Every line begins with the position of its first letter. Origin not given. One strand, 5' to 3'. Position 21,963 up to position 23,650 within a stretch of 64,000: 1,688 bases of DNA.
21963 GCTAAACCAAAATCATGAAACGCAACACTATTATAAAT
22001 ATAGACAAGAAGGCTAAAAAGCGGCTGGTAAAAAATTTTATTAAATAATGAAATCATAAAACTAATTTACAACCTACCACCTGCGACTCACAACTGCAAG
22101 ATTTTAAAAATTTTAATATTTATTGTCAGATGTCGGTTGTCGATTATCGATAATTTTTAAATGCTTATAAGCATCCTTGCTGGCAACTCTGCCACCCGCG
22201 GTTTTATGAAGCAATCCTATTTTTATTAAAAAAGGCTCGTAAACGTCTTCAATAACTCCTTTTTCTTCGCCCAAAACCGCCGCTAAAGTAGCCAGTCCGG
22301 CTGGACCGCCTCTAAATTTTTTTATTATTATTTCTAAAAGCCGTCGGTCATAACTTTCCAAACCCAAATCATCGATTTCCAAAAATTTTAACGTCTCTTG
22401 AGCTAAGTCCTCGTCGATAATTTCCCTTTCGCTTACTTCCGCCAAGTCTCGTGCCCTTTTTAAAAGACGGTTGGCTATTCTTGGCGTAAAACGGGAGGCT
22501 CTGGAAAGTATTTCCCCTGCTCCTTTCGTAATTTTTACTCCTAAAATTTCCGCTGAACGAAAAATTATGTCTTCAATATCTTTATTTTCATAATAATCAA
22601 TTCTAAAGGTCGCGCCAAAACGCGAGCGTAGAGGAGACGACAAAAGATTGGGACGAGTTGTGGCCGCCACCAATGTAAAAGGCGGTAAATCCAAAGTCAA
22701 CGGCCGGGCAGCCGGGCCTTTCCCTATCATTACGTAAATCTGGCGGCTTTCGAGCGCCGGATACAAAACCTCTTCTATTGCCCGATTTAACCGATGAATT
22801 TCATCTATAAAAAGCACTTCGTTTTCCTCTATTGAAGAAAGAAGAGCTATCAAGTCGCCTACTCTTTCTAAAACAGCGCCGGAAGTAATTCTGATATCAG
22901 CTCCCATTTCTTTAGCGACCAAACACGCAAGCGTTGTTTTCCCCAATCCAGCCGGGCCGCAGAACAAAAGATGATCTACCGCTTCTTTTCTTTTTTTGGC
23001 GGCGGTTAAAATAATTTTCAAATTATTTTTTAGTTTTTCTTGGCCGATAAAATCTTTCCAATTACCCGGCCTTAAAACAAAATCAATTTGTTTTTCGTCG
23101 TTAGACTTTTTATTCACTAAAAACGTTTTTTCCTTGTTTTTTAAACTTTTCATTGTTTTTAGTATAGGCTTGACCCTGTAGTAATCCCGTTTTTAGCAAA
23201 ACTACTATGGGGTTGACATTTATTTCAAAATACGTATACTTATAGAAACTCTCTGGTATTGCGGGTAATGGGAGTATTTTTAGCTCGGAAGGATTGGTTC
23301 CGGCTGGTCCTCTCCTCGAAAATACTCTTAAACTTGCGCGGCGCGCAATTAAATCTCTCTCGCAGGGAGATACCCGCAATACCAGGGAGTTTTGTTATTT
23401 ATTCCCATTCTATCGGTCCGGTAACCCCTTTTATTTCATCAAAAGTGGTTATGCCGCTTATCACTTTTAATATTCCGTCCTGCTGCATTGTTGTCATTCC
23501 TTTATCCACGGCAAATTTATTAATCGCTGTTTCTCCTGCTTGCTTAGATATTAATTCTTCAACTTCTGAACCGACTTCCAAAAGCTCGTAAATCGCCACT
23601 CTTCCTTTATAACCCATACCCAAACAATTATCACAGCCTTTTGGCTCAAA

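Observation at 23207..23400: Stand-alone structured sRNA candidate with consensus promoter, 15-bp closing stem and U-tract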

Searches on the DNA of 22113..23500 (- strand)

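Call 4: search_rna_families(source=window, start=23100, end=23500, threshold=evalue, max_evalue=10, show_alignments=4)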
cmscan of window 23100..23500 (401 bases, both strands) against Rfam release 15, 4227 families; matches with E-value up to 10: 5.
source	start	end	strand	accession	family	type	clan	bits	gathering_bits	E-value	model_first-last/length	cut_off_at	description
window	23128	23168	-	RF00522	PreQ1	Cis-reg; riboswitch;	-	16.8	39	0.62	1-45/45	no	PreQ1 (pre queuosine) riboswitch aptamer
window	23441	23470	+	RF00837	mir-251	Gene; miRNA;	CL00135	14.2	45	6.2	1-61/61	no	microRNA mir-251 microRNA precursor family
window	23231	23267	+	RF03149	RAGATH-12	Gene; sRNA;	-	13.4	75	4.4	1-78/78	no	RAGATH-12 RNA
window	23115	23166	+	RF03884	mir-725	Gene; miRNA;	-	13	76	9.9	1-56/56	no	mir-725 microRNA precursor family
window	23248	23390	+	RF04133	MIR2646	Gene; miRNA;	-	12.7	245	2.4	1-256/256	no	MIR2646 microRNA precursor family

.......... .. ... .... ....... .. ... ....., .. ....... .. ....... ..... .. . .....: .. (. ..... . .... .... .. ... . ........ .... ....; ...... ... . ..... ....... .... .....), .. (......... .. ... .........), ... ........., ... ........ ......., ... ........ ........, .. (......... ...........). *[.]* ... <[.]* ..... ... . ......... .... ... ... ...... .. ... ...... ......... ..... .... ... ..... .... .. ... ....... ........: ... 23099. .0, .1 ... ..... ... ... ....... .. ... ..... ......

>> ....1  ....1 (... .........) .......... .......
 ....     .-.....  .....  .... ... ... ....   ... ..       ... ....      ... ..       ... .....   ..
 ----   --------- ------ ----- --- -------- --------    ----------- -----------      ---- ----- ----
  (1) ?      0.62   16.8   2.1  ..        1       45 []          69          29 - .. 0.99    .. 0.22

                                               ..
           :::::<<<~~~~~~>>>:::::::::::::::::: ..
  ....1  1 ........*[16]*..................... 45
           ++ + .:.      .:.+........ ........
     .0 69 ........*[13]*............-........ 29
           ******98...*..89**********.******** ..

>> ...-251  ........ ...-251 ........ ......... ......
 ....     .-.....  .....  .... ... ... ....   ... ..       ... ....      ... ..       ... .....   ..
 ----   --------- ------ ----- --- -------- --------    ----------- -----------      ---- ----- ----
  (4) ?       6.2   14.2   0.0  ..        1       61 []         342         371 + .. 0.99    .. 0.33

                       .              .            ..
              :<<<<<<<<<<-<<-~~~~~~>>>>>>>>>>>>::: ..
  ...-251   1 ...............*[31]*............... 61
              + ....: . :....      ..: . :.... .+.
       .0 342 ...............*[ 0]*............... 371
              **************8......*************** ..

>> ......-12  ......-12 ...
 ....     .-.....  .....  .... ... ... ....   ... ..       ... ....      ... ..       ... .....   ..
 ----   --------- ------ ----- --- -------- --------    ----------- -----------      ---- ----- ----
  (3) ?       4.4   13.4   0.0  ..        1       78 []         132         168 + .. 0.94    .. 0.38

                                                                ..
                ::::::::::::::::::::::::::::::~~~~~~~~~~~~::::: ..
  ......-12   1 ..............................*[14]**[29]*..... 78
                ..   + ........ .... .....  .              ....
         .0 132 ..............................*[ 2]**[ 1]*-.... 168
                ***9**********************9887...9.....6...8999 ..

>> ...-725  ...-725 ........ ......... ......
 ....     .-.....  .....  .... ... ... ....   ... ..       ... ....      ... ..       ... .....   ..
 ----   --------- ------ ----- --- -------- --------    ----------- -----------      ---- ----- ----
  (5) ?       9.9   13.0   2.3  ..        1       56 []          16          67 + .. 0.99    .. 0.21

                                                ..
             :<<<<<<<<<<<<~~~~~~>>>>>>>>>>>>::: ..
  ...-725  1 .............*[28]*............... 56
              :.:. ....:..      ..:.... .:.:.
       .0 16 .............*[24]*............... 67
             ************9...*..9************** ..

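Call 30: search_rna_families(sources=[L011, L016, L022, L023, L013, L015], threshold=evalue, max_evalue=1, show_alignments=3)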
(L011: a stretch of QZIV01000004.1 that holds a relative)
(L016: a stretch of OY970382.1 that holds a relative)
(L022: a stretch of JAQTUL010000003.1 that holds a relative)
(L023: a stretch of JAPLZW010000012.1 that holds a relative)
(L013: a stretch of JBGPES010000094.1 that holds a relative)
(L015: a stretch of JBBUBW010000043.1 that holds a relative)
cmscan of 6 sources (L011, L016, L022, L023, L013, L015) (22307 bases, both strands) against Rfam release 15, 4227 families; matches with E-value up to 1: 1.
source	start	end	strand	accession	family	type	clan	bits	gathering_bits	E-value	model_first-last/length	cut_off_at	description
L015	1311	1458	+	RF01005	MIR530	Gene; miRNA;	-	26.8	85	0.26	1-172/172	no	MIR530 microRNA precursor family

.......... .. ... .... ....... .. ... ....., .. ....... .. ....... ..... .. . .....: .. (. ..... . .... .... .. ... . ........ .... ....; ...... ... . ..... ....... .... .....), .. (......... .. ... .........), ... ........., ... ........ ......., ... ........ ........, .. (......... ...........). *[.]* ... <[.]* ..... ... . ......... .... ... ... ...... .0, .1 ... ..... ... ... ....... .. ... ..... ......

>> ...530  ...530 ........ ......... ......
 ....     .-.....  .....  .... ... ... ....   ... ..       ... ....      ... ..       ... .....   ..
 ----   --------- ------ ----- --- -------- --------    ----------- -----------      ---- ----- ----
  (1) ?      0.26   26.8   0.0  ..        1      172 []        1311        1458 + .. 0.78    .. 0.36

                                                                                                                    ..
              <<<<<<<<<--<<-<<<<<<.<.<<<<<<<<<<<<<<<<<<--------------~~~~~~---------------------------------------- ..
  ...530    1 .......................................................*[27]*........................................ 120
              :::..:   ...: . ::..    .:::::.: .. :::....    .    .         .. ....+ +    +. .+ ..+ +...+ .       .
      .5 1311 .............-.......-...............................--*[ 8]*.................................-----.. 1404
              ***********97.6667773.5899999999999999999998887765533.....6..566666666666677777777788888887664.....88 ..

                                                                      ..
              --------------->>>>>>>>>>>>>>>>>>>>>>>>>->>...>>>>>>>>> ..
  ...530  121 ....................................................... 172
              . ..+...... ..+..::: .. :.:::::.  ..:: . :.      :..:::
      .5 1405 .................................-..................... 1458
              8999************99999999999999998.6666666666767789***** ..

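Call 40: build_rna_model(alignment_id=A2, structure=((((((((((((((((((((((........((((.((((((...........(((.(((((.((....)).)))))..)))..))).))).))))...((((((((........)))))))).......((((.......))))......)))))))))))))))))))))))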
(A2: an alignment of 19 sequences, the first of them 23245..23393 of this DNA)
Model R1 built from alignment A2 (19 sequences, 172 columns); structure: as given.
model positions 151; base pairs 53; branch points 2; effective number of sequences 3.21; information 0.59 bits per position. Calibrated on 0.2 Mb of random sequence (short: E-values are rough).
structure used (alignment columns):
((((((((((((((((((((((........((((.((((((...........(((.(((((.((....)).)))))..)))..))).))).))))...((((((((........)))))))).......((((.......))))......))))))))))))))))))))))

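Call 41: search_with_rna_model(model_id=R1, sources=[window, L001, L002, L004, L005, L006, L007, L008, L009, L010, L011, L012, L013, L014, L015, L016, L017, L018, L019, L020, L021, L022, L023, L024, L025, L026, L027, L028, L029, L030], max_evalue=1, make_alignment=true)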
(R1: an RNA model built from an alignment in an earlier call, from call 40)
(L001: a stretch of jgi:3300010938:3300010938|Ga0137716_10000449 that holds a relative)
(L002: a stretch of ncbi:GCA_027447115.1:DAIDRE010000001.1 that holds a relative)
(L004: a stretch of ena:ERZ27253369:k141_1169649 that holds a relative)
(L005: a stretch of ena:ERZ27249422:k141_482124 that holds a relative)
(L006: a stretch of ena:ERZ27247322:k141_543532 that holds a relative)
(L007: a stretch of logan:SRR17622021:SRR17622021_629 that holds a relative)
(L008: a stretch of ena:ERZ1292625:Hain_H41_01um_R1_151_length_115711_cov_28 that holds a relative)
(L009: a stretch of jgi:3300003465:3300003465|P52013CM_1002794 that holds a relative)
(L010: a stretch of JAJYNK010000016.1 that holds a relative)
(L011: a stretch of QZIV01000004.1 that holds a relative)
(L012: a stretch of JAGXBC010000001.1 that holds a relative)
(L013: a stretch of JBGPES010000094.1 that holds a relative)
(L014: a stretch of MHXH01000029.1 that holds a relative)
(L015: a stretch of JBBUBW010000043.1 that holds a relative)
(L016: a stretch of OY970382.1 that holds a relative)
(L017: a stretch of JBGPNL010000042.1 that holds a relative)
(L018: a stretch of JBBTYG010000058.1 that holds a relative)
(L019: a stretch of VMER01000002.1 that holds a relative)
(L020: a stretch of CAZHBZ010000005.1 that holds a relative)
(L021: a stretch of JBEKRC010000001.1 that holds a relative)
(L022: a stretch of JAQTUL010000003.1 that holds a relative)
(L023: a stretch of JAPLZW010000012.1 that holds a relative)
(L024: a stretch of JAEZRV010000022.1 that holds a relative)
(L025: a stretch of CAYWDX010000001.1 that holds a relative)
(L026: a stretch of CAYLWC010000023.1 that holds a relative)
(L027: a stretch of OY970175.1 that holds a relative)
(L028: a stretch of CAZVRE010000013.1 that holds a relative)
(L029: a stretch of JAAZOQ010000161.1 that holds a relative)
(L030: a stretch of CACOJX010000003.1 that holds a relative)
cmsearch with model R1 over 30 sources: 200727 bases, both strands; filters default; matches with E-value up to 1: 39.
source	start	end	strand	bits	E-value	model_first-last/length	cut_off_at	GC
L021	1283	1442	-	139.7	5.5e-32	1-151/151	no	0.44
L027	1280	1438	-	139.3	7.2e-32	1-151/151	no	0.43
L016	1258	1417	-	134.2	1.3e-30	1-151/151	no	0.45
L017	1151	1311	-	128.7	2.9e-29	1-151/151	no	0.43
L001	2810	2955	-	128.1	4.1e-29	1-151/151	no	0.46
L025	1224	1383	-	127.2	6.7e-29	1-151/151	no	0.4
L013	1217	1376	-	125.4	1.9e-28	1-151/151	no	0.46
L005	2687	2833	-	125.4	1.9e-28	1-151/151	no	0.5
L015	1040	1198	-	124.9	2.6e-28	1-151/151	no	0.47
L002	2769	2918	-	124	4.1e-28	1-151/151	no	0.49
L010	1269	1418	-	124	4.1e-28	1-151/151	no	0.49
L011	1269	1429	-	123.5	5.6e-28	1-151/151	no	0.48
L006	2074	2220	-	121.7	1.5e-27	1-151/151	no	0.49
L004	2771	2919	-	121.1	2.2e-27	1-151/151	no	0.48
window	23245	23393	+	120.4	3.2e-27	1-151/151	no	0.49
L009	3725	3887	-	117.4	1.8e-26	1-151/151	no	0.45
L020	1243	1399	-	113.9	1.3e-25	1-151/151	no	0.48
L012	1219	1377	-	113.7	1.4e-25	1-151/151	no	0.43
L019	1243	1399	-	110.1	1.1e-24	1-151/151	no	0.48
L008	3778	3921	-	97.9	1.1e-21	1-151/151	no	0.42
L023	1207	1347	-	93.9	1.1e-20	1-151/151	no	0.46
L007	3756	3905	-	88.4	2.5e-19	1-151/151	no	0.29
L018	1197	1447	-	87.4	4.4e-19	1-151/151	no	0.44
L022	1296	1443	-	86.5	7.1e-19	1-151/151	no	0.39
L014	1226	1384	-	62.5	5.9e-13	1-151/151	no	0.55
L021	1283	1442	+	39.5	2.7e-07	1-151/151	no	0.44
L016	1258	1417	+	38.7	4.2e-07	1-151/151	no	0.45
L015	1040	1198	+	38.6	4.3e-07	1-151/151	no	0.47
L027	1280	1438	+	38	6.1e-07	1-151/151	no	0.43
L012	1219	1377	+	35.3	2.9e-06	1-151/151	no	0.43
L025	1224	1383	+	33.1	1e-05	1-151/151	no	0.4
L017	1151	1311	+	32.6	1.3e-05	1-151/151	no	0.43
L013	1217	1376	+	32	1.9e-05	1-151/151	no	0.46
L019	1243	1399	+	31.6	2.4e-05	1-151/151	no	0.48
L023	1207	1347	+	29.2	9.5e-05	1-151/151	no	0.46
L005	2687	2833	+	25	0.00099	1-151/151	no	0.5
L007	6259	6424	-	18.5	0.04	1-151/151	no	0.38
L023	2993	3034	-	14.9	0.3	1-151/151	no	0.26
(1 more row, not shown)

Alignment A3: 39 matches aligned to the model, 402 columns, each read 5' to 3' on its own strand. Consensus structure (alignment columns), stored with it:
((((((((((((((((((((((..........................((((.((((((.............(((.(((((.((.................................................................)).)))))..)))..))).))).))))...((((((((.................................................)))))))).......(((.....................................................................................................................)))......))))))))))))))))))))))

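Call 42: search_with_rna_model(model_id=R1, sources=[window, L001, L002, L004, L005, L006, L007, L008, L009, L011, L012, L013, L014, L015, L016, L017, L019, L020, L021, L022, L023, L025, L027], max_evalue=1e-10, make_alignment=true)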
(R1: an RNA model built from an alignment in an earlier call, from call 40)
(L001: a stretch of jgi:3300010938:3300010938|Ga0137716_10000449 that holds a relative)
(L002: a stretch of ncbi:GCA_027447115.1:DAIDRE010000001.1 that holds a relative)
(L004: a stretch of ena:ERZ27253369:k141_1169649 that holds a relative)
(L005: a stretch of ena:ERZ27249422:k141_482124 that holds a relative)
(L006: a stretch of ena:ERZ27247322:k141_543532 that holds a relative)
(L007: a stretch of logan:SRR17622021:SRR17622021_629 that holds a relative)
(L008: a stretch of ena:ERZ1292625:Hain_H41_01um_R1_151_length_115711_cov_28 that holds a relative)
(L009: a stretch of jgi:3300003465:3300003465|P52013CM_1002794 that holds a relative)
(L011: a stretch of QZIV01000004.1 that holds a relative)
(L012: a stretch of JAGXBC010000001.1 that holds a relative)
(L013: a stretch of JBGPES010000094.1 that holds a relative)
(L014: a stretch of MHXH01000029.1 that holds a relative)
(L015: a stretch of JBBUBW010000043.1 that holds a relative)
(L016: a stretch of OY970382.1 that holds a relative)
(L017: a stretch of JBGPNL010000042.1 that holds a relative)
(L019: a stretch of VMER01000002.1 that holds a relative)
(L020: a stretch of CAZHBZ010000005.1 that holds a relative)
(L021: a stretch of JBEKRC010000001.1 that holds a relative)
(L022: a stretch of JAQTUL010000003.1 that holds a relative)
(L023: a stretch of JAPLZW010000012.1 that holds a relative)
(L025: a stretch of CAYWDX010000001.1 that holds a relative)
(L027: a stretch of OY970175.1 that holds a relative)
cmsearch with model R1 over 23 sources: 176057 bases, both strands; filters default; matches with E-value up to 1e-10: 23.
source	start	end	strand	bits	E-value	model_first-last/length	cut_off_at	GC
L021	1283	1442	-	139.7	4.9e-32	1-151/151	no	0.44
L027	1280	1438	-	139.3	6.3e-32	1-151/151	no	0.43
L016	1258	1417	-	134.2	1.2e-30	1-151/151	no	0.45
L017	1151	1311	-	128.7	2.5e-29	1-151/151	no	0.43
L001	2810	2955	-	128.1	3.6e-29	1-151/151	no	0.46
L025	1224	1383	-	127.2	5.9e-29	1-151/151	no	0.4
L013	1217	1376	-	125.4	1.7e-28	1-151/151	no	0.46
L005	2687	2833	-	125.4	1.7e-28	1-151/151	no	0.5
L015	1040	1198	-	124.9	2.3e-28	1-151/151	no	0.47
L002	2769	2918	-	124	3.6e-28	1-151/151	no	0.49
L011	1269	1429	-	123.5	4.9e-28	1-151/151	no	0.48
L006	2074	2220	-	121.7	1.4e-27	1-151/151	no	0.49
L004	2771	2919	-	121.1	1.9e-27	1-151/151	no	0.48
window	23245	23393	+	120.4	2.8e-27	1-151/151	no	0.49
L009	3725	3887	-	117.4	1.6e-26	1-151/151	no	0.45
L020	1243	1399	-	113.9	1.1e-25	1-151/151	no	0.48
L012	1219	1377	-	113.7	1.3e-25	1-151/151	no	0.43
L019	1243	1399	-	110.1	9.6e-25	1-151/151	no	0.48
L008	3778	3921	-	97.9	9.5e-22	1-151/151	no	0.42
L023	1207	1347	-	93.9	9.5e-21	1-151/151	no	0.46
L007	3756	3905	-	88.4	2.2e-19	1-151/151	no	0.29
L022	1296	1443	-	86.5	6.2e-19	1-151/151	no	0.39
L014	1226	1384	-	62.5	5.1e-13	1-151/151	no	0.55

Alignment A4: 23 matches aligned to the model, 197 columns, each read 5' to 3' on its own strand. Consensus structure (alignment columns), stored with it:
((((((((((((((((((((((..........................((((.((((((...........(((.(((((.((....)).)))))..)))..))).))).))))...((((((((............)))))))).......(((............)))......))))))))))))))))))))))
